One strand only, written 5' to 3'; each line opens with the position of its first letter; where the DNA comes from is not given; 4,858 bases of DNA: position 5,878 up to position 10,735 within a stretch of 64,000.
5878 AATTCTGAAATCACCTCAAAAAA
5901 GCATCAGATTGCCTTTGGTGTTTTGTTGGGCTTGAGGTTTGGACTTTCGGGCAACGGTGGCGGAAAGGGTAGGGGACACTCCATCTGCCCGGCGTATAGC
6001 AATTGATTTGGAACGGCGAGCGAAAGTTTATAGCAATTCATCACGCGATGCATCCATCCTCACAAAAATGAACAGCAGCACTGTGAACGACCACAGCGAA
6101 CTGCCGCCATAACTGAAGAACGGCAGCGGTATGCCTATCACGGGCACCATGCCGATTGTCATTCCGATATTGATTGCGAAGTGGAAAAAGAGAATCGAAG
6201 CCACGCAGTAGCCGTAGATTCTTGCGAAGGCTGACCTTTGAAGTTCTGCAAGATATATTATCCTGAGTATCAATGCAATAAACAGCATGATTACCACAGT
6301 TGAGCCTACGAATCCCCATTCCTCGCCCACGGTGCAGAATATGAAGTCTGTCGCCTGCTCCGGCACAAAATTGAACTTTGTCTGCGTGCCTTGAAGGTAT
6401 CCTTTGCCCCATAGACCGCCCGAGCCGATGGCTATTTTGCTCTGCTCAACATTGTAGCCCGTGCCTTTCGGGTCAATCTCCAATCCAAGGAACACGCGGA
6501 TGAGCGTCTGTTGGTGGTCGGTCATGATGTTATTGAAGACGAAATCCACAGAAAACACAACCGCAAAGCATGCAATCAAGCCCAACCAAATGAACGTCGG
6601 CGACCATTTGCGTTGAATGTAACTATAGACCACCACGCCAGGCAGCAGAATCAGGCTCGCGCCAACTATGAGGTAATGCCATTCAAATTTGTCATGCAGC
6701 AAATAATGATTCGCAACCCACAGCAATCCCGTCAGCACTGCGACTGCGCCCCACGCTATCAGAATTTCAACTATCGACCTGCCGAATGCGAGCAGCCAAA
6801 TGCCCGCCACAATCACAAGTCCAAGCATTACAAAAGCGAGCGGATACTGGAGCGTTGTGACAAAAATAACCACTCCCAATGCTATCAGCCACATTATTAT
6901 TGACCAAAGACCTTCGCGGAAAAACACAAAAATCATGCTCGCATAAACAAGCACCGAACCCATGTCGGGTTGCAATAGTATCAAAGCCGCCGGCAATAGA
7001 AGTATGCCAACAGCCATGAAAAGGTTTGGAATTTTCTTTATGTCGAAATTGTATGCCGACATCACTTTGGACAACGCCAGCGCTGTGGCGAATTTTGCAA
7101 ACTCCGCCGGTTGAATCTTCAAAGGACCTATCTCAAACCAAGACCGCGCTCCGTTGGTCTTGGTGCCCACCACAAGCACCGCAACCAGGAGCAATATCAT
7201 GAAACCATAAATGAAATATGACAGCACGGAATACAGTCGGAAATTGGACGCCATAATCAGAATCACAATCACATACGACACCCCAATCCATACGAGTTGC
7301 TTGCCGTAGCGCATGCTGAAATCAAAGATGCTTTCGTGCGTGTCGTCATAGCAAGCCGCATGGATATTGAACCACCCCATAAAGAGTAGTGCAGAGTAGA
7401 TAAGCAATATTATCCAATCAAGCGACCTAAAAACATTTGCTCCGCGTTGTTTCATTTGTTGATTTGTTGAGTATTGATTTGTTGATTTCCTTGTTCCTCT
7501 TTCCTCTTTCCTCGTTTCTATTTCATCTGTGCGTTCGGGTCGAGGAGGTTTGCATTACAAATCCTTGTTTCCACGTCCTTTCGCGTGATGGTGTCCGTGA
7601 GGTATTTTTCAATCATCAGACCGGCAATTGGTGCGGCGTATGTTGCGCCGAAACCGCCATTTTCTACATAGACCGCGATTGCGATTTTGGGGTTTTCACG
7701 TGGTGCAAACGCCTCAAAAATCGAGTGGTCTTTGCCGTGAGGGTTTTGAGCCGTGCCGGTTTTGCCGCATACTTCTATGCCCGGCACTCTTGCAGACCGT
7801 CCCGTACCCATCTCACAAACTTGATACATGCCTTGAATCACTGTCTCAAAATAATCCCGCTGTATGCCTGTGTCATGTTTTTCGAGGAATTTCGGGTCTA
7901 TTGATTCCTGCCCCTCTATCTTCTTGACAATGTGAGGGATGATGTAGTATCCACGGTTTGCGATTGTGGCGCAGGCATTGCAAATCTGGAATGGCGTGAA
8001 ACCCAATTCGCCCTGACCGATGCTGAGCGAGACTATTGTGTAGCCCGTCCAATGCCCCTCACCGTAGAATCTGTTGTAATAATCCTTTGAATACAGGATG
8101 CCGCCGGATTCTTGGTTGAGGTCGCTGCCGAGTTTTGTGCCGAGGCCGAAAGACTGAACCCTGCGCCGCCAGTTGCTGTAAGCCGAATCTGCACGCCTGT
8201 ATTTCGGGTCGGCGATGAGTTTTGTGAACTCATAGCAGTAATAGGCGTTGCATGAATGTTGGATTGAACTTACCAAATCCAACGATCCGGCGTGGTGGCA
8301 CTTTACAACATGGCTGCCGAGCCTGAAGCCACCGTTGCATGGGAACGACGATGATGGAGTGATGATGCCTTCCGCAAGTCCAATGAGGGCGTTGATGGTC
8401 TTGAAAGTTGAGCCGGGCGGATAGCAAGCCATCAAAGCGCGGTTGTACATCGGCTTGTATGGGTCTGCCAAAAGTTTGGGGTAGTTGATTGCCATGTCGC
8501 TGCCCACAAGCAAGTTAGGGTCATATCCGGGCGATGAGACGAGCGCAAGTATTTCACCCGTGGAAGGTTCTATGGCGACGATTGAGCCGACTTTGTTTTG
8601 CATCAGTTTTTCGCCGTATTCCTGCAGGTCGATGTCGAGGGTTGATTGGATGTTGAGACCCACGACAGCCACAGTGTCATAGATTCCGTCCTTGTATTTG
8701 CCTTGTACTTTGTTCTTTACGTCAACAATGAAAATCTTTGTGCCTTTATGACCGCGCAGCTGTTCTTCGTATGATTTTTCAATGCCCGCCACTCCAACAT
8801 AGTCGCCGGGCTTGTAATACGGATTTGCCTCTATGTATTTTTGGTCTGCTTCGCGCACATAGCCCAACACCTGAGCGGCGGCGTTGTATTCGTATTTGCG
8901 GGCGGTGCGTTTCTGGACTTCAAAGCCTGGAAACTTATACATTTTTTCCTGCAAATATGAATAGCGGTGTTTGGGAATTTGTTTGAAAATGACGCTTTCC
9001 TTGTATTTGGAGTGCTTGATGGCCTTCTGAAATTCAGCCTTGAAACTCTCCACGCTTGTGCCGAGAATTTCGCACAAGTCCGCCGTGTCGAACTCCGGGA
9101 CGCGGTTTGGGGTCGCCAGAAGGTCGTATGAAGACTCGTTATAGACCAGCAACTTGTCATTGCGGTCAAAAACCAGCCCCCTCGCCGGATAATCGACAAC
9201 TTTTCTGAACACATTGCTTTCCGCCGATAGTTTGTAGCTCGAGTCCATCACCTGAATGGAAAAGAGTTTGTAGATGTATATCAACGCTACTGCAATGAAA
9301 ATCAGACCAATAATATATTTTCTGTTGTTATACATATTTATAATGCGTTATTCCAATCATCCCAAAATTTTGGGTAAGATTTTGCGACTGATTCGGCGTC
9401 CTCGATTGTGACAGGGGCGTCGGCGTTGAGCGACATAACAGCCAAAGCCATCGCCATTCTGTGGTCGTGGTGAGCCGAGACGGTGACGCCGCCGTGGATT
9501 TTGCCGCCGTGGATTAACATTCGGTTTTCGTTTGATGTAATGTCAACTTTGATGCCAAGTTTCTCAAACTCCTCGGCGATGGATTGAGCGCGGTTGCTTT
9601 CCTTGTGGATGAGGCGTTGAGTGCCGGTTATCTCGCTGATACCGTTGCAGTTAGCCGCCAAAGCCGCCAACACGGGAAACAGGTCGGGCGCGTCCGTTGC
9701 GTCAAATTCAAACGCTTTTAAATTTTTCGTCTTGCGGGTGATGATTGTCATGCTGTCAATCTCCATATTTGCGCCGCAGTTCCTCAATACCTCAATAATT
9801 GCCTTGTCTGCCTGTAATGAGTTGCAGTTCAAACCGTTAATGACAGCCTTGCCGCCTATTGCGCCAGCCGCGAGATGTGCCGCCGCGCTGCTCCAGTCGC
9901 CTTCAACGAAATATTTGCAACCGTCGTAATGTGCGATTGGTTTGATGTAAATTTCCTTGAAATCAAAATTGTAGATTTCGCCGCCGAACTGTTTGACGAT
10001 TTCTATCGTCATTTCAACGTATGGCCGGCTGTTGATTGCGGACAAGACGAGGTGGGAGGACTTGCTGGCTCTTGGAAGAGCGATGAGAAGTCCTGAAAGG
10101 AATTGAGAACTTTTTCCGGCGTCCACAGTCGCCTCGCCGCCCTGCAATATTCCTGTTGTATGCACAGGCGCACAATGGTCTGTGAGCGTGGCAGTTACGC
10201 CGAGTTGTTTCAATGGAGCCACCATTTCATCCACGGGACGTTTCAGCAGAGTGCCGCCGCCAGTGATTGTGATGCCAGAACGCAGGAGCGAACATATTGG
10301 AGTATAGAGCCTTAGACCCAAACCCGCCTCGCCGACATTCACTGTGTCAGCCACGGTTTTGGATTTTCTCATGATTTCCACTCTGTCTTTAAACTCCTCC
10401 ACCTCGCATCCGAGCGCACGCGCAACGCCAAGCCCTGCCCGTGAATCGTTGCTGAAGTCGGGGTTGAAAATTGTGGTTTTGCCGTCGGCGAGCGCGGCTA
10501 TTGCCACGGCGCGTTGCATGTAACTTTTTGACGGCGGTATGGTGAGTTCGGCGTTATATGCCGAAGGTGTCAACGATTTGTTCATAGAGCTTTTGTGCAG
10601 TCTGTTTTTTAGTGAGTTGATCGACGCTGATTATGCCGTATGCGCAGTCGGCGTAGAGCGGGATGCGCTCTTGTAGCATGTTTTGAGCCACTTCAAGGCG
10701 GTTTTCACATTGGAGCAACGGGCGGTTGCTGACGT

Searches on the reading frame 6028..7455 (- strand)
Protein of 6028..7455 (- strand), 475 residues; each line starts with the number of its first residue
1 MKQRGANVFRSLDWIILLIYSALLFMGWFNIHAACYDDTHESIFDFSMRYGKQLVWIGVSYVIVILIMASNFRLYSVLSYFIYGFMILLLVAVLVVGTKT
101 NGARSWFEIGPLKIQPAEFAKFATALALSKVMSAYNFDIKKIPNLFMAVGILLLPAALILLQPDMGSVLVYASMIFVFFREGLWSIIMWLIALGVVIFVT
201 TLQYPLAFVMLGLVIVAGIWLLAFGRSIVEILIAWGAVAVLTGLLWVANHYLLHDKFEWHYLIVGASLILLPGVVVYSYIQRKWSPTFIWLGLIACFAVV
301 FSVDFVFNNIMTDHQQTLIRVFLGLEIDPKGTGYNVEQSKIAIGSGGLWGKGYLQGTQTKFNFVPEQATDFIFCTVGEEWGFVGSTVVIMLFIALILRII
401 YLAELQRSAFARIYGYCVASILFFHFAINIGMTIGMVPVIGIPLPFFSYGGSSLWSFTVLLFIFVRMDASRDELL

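Call 12: search_protein_families(library=pfam, proteins=[window:6028-7455:-], max_evalue=0.001)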
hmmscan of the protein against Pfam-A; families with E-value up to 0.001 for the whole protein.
window:6028-7455:- (475 aa): 1 family
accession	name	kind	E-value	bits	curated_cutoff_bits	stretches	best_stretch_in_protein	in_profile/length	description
PF01098.24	FTSW_RODA_SPOVE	-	1.1e-74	252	26.4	2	290-471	180-354/356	Cell cycle protein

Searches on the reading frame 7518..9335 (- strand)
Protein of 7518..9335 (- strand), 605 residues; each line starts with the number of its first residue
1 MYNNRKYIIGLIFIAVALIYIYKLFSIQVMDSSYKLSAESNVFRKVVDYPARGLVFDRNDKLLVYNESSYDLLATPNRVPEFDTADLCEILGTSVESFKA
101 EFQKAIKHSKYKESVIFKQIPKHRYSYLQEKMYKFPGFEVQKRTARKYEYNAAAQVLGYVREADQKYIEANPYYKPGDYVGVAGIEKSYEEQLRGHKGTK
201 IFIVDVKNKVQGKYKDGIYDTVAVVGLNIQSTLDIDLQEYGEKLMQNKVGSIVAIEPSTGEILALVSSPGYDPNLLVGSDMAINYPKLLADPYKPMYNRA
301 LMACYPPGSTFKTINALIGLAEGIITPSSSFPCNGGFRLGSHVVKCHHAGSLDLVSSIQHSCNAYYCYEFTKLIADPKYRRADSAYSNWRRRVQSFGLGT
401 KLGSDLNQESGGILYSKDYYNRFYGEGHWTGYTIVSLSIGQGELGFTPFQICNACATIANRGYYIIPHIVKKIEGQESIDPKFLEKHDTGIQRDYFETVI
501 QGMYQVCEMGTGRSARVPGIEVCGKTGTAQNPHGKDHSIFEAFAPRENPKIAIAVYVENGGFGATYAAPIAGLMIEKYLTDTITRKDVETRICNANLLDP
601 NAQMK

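Call 12: search_protein_families(library=pfam, proteins=[window:7518-9335:-], max_evalue=0.001)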
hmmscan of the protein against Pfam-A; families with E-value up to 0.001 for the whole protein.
window:7518-9335:- (605 aa): 2 families
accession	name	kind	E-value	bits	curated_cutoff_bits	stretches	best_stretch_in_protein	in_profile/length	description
PF00905.27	Transpeptidase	-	7e-56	190.1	22.1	1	250-571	1-294/299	Penicillin binding protein transpeptidase domain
PF03717.20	PBP_dimer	-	2.1e-38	133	24.4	1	49-212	3-177/180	Penicillin-binding Protein dimerisation domain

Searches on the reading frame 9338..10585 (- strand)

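Call 12: search_protein_families(library=pfam, proteins=[window:9338-10585:-], max_evalue=0.001)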
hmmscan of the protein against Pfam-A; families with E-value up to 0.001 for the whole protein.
window:9338-10585:- (415 aa): 1 family
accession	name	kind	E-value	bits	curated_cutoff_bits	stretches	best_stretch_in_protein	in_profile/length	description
PF00275.25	EPSP_synthase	-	7e-88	295.6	22.8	1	7-411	4-417/417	EPSP synthase (3-phosphoshikimate 1-carboxyvinyltransferase)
